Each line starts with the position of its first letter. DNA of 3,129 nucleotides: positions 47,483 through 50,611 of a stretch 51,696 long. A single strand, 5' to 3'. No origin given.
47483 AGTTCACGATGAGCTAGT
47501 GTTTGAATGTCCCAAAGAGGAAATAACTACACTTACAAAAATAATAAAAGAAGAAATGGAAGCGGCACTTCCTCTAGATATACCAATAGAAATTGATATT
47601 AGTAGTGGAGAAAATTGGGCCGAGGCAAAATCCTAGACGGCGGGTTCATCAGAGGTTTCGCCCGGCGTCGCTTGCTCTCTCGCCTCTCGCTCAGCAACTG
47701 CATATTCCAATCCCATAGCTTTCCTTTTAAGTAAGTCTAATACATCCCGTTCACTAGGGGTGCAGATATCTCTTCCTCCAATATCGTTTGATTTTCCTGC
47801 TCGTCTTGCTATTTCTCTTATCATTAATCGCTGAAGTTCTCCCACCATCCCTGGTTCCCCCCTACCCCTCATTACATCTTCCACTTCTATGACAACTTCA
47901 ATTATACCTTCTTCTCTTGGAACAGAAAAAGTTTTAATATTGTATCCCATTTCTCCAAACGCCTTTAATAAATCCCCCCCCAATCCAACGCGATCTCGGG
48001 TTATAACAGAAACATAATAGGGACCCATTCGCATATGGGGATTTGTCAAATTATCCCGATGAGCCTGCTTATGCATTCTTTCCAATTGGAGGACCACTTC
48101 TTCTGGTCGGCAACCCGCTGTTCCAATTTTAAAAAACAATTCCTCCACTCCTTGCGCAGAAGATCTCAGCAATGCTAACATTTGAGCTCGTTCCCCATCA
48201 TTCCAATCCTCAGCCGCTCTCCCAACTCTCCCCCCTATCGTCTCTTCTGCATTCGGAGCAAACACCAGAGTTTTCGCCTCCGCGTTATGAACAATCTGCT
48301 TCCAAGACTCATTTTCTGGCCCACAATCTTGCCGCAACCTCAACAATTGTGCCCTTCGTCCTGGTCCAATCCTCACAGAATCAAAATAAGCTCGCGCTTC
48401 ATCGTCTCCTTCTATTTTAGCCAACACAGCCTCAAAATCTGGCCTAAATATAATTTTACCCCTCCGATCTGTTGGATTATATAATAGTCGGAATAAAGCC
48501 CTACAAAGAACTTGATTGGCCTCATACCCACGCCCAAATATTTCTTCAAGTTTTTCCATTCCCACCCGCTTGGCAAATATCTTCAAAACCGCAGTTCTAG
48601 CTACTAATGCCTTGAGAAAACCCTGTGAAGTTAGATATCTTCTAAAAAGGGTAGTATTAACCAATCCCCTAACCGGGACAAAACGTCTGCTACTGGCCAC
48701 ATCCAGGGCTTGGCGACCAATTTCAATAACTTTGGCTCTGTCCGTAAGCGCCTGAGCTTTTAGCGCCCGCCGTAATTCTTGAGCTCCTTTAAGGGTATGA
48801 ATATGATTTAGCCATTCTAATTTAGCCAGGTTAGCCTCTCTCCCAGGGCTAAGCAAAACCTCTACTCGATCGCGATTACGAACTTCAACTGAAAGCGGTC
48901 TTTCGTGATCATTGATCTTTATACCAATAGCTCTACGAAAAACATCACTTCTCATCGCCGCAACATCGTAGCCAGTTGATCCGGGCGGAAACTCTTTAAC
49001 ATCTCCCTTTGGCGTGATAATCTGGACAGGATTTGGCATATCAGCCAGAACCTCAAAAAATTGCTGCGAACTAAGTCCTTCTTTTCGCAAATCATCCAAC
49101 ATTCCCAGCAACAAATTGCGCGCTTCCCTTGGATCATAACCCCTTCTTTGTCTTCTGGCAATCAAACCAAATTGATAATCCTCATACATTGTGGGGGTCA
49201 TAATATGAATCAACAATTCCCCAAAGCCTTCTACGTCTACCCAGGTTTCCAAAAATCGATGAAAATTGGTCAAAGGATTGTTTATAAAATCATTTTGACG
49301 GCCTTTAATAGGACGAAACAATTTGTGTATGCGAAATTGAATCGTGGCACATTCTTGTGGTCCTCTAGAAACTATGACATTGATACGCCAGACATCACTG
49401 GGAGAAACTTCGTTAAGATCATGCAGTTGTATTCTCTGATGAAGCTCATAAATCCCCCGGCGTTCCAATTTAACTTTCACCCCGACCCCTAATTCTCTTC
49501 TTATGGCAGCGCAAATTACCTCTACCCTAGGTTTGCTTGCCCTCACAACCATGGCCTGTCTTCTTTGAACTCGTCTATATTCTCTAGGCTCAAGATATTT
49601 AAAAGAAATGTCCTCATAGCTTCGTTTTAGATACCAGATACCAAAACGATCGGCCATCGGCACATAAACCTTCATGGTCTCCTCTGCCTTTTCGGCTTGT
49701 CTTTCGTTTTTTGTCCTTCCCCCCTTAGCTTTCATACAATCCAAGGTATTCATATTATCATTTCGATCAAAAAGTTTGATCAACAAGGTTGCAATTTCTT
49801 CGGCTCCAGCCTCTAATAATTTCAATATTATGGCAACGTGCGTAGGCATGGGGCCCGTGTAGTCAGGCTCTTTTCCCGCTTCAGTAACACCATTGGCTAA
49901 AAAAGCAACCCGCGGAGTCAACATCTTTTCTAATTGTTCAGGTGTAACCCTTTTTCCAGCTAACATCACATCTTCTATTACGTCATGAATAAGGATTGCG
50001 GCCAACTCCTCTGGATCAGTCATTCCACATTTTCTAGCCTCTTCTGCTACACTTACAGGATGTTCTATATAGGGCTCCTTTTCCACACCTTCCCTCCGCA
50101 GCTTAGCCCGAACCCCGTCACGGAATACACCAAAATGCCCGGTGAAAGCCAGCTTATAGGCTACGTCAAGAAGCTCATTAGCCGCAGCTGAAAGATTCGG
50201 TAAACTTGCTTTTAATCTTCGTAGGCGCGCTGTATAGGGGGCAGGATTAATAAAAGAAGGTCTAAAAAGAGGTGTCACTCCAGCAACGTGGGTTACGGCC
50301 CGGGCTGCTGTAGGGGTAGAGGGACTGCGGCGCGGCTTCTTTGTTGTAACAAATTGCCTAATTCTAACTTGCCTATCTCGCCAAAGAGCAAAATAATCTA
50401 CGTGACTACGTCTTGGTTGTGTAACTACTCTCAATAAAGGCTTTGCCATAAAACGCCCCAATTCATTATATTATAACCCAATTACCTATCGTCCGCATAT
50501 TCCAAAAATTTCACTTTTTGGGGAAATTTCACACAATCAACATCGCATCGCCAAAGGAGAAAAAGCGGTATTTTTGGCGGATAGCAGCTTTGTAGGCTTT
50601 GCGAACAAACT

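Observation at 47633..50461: Second, highly divergent long RelA/SpoT homolog: hydrolase-competent, synthetase-degenerate, with novel N-terminal and inter-domain regions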

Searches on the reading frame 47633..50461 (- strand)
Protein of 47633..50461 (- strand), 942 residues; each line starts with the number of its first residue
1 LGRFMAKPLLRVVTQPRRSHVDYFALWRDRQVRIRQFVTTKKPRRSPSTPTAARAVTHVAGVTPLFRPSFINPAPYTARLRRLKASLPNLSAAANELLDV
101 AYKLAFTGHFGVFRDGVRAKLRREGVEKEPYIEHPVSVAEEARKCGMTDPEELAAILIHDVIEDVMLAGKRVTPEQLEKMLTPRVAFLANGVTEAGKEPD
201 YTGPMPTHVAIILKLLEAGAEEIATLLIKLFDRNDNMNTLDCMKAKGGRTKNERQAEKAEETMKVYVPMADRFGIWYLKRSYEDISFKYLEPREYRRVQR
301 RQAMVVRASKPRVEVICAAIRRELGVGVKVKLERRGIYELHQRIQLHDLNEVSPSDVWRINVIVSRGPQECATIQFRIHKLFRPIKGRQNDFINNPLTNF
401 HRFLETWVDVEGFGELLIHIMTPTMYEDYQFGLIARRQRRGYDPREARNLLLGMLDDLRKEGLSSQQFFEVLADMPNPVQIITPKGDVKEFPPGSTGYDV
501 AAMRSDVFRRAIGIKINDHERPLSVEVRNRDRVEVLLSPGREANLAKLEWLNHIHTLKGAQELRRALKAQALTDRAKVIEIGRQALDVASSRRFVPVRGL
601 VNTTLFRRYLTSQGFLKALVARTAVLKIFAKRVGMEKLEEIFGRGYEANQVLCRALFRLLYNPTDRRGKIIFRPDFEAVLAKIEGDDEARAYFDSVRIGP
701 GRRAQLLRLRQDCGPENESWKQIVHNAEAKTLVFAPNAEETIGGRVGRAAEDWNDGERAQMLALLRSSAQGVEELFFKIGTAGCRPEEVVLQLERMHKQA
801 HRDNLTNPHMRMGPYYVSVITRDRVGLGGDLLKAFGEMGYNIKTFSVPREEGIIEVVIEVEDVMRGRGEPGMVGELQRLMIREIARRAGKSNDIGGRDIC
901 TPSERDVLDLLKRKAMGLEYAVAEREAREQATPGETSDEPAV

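Call 4: search_protein_families(library=pfam, proteins=[window:47633-50461:-], max_evalue=1)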
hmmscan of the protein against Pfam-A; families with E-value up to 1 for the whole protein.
window:47633-50461:- (942 aa): 6 families
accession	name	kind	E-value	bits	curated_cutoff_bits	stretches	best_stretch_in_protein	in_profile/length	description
PF13328.12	HD_4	-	2.6e-18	66.7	27.2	1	126-276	15-156/156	HD domain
PF02824.27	TGS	-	1.9e-05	25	22.2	1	479-536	1-59/60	TGS domain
PF01842.31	ACT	-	0.0027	17.9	27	1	815-862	1-50/66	ACT domain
PF04607.23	RelA_SpoT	-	0.023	15.4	27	1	338-411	7-80/113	Region found in RelA / SpoT proteins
PF13291.12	ACT_4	-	0.11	13.7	27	1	817-861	9-55/80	ACT domain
PF01966.28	HD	-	0.17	12.6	22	1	131-165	1-40/116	HD domain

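Call 5: search_protein_families(library=ncbifam, proteins=[window:47633-50461:-], max_evalue=1)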
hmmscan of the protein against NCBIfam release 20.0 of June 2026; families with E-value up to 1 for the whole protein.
window:47633-50461:- (942 aa): 3 families
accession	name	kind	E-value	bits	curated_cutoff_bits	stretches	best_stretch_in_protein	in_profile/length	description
TIGR00691.1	spoT_relA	subfamily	3.7e-63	213.9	499.2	1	129-587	18-466/687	RelA/SpoT family protein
NF008303.0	PRK11092.1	equivalog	3e-44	151.3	947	1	111-589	28-493/702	bifunctional GTP diphosphokinase/guanosine-3',5'-bis pyrophosphate 3'-pyrophosphohydrolase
NF008124.0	PRK10872.1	equivalog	3.4e-28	98.6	728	1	208-593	131-519/744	GTP diphosphokinase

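Call 7: find_homologous_proteins(query=window:47633-50461:-)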
Query window:47633-50461:- (942 aa): 62 proteins with E <= 0.001 among 8000 candidates.
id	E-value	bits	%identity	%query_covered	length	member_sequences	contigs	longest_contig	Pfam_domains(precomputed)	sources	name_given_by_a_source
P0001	0.0e+0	2117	100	100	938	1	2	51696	PF13328.13,PF02824.28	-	-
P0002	8.6e-101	357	37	61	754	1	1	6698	PF04607.24,PF13328.13,PF02824.28,PF02597.27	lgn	-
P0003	3.9e-60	222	32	57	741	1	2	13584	PF13328.13,PF01966.29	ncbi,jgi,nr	ncbi:MAG: bifunctional (p)ppGpp synthetase/guanosine-3',5'-bis(diphosphate) 3'-pyrophosphohydrolase 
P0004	5.7e-50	189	31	53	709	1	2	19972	PF04607.24,PF13328.13,PF19296.6,PF02824.28,PF01966.29,PF13291.13,PF01842.32,PF28438.1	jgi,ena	jgi:GTP pyrophosphokinase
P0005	1.8e-44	170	28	54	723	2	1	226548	PF04607.24,PF13328.13,PF19296.6,PF02824.28,PF01966.29,PF22629.3,PF13291.13,PF01842.32,PF28438.1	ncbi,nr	ncbi:MAG: bifunctional (p)ppGpp synthetase/guanosine-3',5'-bis(diphosphate) 3'-pyrophosphohydrolase 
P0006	6.7e-43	165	28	56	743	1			PF04607.24,PF13328.13,PF19296.6,PF02824.28,PF01966.29,PF13291.13,PF01842.32,PF28438.1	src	-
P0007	9.4e-43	165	29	56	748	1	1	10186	PF04607.24,PF13328.13,PF19296.6,PF02824.28,PF01966.29,PF13291.13,PF01842.32,PF28438.1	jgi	jgi:GTP pyrophosphokinase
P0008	2.3e-42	163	30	56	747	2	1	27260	PF04607.24,PF13328.13,PF19296.6,PF02824.28,PF01966.29,PF13291.13,PF01842.32,PF28438.1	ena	-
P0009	2.5e-42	163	28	56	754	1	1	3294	PF04607.24,PF13328.13,PF19296.6,PF02824.28,PF01966.29,PF13291.13,PF01842.32,PF28438.1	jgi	jgi:GTP diphosphokinase / guanosine-3',5'-bis(diphosphate) 3'-diphosphatase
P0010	7.9e-42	162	29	49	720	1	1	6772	PF04607.24,PF13328.13,PF19296.6,PF02824.28,PF01966.29,PF22629.3,PF13291.13,PF01842.32,PF28438.1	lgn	-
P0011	9.2e-42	161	27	52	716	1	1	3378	PF04607.24,PF13328.13,PF19296.6,PF02824.28,PF01966.29,PF22629.3,PF13291.13,PF01842.32,PF28438.1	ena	-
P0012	1.2e-41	161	29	52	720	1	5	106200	PF04607.24,PF13328.13,PF19296.6,PF02824.28,PF01966.29,PF13291.13,PF01842.32,PF28438.1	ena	-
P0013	1.2e-41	161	29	52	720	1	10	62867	PF04607.24,PF13328.13,PF19296.6,PF02824.28,PF01966.29,PF13291.13,PF01842.32,PF28438.1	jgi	jgi:guanosine-3',5'-bis(diphosphate) 3'-pyrophosphohydrolase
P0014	1.5e-41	161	27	59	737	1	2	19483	PF04607.24,PF13328.13,PF19296.6,PF02824.28,PF01966.29,PF13291.13,PF01842.32,PF28438.1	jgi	jgi:guanosine-3',5'-bis(diphosphate) 3'-pyrophosphohydrolase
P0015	2.0e-41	160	28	56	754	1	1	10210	PF04607.24,PF13328.13,PF19296.6,PF02824.28,PF01966.29,PF13291.13,PF01842.32,PF28438.1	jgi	jgi:GTP pyrophosphokinase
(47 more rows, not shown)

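Call 27: search_solved_structures(query=window:47636-50449:-, show_alignments=3, max_evalue=0.001)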
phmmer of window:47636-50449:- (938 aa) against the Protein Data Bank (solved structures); distinct sequences matched with E-value up to 0.001: 20.
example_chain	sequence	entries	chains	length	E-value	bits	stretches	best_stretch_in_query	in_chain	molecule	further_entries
6yxa_A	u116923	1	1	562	3.4e-40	141.2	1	111-581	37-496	GTP pyrophosphokinase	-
8fr8_I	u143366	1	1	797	1.2e-33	119.6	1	113-602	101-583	GTP pyrophosphokinase RelA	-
7oiw_A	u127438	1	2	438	2.1e-29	105.5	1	70-509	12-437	GTP pyrophosphokinase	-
8acu_A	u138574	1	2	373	6.5e-29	103.9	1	111-432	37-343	GTP pyrophosphokinase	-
5iqr_8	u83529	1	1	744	1.4e-27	99.4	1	246-584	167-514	GTP pyrophosphokinase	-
5kps_A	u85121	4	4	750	1.5e-27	99.4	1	246-584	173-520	GTP pyrophosphokinase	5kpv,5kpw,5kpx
5l3p_z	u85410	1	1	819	1.8e-27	99.1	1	246-584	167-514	GTP pyrophosphokinase,GTP pyrophosphokinase,GTP pyrophosphokinase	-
6s2t_A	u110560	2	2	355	2.4e-24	88.8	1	111-419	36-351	(P)ppGpp synthetase I, SpoT/RelA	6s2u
7ohg_A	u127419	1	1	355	2.4e-24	88.8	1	111-419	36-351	Guanosine-3',5'-bis(Diphosphate) 3'-pyrophosphohydrolase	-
6s2v_A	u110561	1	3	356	2.4e-24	88.8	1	111-419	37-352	(P)ppGpp synthetase I, SpoT/RelA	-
7qpr_A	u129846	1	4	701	4.5e-24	87.9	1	124-583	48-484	ACT domain protein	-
5xnx_A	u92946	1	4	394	1.5e-23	86.1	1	117-434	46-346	Bifunctional (p)ppGpp synthase/hydrolase RelA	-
1vj7_A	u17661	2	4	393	2e-22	82.4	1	124-432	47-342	Bifunctional RELA/SPOT | Bifunctional (p)ppGpp synthase/hydrolase RelA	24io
9s6k_B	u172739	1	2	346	1.5e-19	72.9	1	121-426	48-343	GTP pyrophosphokinase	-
7qps_A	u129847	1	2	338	5.4e-14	54.5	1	124-429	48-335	ACT domain protein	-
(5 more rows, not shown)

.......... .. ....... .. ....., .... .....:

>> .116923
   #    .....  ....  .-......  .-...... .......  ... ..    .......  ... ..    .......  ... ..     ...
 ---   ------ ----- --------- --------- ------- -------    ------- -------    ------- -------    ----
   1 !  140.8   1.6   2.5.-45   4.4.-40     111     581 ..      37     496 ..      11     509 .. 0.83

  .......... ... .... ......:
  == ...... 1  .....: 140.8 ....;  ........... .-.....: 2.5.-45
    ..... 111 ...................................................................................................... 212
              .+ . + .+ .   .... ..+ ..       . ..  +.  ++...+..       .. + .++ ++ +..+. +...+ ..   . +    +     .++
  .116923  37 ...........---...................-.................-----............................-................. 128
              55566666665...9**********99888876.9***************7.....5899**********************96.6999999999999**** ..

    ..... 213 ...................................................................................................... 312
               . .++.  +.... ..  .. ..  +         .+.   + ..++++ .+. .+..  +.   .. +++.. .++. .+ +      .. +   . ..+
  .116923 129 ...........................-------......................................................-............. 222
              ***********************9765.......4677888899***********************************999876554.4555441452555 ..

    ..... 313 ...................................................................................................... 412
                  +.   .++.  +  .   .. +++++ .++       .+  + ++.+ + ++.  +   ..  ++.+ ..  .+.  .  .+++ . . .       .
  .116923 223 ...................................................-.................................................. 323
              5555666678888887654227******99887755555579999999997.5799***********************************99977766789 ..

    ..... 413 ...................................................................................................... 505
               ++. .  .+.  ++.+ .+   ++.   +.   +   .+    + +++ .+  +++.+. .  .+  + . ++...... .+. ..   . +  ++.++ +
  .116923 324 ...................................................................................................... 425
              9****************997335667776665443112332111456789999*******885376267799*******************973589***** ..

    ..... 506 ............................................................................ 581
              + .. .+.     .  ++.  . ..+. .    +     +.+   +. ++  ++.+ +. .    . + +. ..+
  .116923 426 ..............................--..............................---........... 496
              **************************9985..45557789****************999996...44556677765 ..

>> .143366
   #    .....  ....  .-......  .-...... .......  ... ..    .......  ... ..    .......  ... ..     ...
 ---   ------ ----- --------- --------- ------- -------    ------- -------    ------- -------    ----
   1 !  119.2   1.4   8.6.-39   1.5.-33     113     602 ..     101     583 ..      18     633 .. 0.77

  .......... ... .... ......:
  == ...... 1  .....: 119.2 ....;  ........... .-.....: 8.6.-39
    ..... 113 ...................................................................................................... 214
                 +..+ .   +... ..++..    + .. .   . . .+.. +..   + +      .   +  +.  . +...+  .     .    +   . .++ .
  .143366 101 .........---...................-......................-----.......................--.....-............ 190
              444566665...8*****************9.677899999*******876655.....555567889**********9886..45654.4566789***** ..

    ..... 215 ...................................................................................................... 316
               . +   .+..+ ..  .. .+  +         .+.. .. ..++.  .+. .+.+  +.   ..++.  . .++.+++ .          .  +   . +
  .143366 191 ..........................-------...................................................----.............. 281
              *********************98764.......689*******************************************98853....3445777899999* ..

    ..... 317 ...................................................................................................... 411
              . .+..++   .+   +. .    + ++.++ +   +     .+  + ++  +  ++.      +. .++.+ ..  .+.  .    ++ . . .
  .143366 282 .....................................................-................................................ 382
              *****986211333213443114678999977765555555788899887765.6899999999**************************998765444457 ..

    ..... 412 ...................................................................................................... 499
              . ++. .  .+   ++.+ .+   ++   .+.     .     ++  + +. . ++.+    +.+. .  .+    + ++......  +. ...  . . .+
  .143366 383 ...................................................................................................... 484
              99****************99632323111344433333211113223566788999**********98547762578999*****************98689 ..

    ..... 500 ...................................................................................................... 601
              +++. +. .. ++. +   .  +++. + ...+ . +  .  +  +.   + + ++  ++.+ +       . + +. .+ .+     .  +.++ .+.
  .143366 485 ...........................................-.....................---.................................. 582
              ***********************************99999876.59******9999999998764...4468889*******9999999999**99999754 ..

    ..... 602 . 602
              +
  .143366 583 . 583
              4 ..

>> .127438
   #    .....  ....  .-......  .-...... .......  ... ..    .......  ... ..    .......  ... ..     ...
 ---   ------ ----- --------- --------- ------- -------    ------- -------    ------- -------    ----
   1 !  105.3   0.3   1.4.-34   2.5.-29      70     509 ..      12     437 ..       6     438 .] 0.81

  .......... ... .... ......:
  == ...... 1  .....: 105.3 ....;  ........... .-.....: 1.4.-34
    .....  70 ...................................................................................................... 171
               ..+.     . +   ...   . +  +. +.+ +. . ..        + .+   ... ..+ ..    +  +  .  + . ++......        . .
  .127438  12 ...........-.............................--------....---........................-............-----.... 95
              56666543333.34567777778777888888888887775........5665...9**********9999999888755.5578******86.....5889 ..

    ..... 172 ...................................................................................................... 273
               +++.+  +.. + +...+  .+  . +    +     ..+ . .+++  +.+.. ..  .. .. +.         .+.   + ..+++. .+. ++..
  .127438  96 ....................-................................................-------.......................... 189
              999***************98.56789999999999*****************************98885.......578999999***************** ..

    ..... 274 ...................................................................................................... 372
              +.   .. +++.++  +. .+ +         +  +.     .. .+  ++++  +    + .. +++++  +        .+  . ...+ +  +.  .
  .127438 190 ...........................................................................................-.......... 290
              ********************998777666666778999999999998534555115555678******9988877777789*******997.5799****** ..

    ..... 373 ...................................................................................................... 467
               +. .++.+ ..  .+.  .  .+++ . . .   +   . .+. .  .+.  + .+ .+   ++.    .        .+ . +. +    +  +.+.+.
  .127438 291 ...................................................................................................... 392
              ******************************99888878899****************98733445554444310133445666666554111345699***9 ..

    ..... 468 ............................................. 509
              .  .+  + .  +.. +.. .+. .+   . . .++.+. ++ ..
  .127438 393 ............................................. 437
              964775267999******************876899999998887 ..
